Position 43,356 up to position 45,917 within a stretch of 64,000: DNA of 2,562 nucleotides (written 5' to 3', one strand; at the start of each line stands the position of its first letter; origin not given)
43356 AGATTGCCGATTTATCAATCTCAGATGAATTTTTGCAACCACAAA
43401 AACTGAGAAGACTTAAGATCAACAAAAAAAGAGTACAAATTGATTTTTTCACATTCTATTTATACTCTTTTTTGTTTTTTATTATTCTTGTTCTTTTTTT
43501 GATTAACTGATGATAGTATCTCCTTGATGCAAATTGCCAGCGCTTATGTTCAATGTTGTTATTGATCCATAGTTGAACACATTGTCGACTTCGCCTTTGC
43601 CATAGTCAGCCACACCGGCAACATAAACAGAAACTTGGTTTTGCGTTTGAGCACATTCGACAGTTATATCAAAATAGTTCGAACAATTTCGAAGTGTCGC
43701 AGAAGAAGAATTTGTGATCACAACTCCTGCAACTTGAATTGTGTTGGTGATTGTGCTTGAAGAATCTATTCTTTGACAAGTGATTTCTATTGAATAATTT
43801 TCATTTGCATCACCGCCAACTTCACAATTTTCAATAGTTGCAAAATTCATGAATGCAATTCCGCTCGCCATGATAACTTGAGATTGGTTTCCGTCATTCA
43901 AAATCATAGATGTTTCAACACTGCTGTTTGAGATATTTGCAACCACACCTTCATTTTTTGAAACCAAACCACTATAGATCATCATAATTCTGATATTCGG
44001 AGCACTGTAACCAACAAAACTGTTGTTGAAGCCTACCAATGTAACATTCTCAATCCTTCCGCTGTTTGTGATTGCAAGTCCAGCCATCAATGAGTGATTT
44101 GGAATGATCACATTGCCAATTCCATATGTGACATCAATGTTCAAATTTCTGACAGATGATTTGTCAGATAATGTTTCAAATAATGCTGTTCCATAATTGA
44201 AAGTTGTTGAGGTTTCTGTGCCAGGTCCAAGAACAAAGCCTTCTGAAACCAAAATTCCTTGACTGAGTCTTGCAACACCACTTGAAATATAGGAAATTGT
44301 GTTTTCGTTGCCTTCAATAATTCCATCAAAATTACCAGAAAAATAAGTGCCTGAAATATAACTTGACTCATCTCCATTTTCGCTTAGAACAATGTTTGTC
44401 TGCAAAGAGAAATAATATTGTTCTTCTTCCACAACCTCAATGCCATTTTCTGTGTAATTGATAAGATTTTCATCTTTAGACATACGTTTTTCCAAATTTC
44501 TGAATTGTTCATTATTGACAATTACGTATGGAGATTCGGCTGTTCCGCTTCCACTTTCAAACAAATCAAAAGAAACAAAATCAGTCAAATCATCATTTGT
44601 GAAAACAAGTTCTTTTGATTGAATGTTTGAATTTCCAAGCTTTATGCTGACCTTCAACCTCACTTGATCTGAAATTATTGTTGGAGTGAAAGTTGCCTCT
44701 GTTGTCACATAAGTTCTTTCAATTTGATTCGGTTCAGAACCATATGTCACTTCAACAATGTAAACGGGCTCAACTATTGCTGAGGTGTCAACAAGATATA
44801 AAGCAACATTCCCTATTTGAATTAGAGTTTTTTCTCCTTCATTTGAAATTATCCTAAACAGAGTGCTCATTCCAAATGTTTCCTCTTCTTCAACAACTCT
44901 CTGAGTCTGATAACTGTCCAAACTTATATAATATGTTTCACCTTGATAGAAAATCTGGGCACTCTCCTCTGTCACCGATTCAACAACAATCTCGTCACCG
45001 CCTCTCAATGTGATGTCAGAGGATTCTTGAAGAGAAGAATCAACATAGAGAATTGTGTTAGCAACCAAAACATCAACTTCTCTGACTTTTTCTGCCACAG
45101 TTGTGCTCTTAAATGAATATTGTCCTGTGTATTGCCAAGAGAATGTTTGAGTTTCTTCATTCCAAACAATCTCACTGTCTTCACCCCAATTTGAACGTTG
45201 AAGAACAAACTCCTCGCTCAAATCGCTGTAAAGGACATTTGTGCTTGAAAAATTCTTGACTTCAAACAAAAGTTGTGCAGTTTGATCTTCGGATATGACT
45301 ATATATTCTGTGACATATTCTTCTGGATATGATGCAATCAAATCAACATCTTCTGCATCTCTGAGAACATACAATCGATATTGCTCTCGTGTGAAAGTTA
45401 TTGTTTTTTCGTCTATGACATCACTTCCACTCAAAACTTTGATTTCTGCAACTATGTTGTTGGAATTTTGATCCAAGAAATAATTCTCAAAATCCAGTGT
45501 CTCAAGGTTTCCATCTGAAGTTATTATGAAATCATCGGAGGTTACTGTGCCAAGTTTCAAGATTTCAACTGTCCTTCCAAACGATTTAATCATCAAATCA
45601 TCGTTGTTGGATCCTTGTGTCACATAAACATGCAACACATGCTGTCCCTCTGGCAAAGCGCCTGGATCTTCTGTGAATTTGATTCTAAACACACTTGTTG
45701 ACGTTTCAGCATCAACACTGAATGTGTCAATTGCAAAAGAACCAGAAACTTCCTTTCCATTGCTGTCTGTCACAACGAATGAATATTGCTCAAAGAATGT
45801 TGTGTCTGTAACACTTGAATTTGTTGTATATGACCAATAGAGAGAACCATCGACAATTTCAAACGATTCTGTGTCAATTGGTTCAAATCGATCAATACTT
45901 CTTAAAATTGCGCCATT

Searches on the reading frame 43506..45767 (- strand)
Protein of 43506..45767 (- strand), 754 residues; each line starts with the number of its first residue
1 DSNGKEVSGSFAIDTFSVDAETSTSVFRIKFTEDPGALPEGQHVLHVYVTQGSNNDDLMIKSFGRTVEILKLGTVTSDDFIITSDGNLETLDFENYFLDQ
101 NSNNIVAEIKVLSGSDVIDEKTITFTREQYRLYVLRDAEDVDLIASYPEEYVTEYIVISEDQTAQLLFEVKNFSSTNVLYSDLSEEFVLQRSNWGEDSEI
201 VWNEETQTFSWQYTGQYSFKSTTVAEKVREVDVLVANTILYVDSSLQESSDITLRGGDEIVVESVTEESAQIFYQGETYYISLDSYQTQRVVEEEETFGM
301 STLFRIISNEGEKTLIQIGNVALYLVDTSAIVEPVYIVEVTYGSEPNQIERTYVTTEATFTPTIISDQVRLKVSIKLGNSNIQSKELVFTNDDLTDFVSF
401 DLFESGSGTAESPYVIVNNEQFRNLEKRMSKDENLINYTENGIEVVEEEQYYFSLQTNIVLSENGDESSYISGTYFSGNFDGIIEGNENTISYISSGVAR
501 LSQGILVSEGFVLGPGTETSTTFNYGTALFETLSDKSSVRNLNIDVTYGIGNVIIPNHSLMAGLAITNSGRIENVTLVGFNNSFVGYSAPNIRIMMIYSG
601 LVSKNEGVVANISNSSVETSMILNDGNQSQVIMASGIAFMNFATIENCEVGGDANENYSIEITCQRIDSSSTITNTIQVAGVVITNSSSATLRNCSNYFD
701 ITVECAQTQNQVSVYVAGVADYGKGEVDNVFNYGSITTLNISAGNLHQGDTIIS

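Call 91: search_protein_families(library=pfam, proteins=[window:43506-45767:-], max_evalue=1)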
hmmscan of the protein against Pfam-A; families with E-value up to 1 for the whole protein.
window:43506-45767:- (754 aa): 1 family
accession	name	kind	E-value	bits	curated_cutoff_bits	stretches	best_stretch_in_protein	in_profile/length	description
PF17786.7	Mannosidase_ig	-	0.072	14.1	23.4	0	3-52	27-75/91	Mannosidase Ig/CBM-like domain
